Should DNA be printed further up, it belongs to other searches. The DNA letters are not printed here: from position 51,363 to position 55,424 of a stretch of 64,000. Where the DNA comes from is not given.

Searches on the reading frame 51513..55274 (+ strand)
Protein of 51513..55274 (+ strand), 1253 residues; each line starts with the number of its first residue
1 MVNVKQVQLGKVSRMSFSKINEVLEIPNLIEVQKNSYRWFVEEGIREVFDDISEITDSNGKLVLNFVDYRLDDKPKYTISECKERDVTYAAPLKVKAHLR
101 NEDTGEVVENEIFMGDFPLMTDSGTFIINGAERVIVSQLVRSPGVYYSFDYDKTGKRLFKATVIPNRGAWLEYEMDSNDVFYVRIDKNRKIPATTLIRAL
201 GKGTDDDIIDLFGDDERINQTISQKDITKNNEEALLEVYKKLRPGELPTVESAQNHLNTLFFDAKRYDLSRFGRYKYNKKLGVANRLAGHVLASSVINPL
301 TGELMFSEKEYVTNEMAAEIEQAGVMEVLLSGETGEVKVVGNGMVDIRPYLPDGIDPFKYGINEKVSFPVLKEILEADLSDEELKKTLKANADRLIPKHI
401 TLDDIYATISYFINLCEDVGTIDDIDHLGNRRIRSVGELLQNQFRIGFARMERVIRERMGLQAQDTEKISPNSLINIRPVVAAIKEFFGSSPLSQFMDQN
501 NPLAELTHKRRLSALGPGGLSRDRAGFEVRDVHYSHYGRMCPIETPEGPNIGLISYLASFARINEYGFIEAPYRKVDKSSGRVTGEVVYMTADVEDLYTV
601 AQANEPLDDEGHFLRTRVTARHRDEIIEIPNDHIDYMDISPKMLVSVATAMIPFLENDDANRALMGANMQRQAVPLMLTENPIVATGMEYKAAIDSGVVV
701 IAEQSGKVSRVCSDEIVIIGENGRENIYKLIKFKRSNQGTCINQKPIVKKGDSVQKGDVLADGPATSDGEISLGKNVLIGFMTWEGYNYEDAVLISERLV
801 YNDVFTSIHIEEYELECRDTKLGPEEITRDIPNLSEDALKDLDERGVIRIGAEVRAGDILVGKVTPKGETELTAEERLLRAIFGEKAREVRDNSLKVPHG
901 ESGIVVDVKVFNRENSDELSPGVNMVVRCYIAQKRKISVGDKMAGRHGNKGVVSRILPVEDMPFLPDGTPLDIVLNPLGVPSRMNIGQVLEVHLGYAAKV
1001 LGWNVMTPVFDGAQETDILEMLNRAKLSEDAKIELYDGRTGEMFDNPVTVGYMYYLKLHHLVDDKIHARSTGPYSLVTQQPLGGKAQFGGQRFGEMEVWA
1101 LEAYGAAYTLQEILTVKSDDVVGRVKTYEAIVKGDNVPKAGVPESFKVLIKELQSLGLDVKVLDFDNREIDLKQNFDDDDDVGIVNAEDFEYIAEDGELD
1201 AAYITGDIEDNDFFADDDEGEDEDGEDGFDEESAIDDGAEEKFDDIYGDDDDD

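Call 13: search_protein_families(library=ncbifam, proteins=[window:51513-55274:+])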
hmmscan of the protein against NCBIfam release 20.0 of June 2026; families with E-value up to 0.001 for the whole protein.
window:51513-55274:+ (1253 aa): 8 families
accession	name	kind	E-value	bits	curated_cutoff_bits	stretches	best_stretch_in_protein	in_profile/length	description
TIGR02013.1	rpoB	equivalog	0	1739.7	801.15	3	217-914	298-892/1238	DNA-directed RNA polymerase subunit beta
NF001616.1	PRK00405.1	equivalog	0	1725.7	896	1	13-1163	2-1095/1096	DNA-directed RNA polymerase subunit beta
NF007172.0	PRK09603.1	equivalog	0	1161.7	5372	5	400-914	432-947/2890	DNA-directed RNA polymerase subunit beta/beta'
NF011417.0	PRK14844.1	equivalog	0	1084.2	4632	5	400-918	441-961/2839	DNA-directed RNA polymerase subunit beta/beta'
NF006335.0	PRK08565.1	equivalog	9e-127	424.2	1402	4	774-1122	714-1053/1116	DNA-directed RNA polymerase subunit B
TIGR03670.1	rpoB_arch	equivalog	3.6e-83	279.8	811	2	773-1124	197-539/599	DNA-directed RNA polymerase subunit B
NF007175.0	PRK09606.1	equivalog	1.5e-38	132.6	355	3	409-564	313-471/496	DNA-directed RNA polymerase subunit B''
TIGR02388.1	rpoC2_cyan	equivalog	0.0009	16.8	467.4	0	278-330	228-279/1230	DNA-directed RNA polymerase subunit beta''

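Call 54: find_encoding_contigs(protein=window:51513-55274:+, flank=3000, max_places=10)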
Protein window:51513-55274:+ (1253 aa): no gene with exactly this product is on record in the collection.
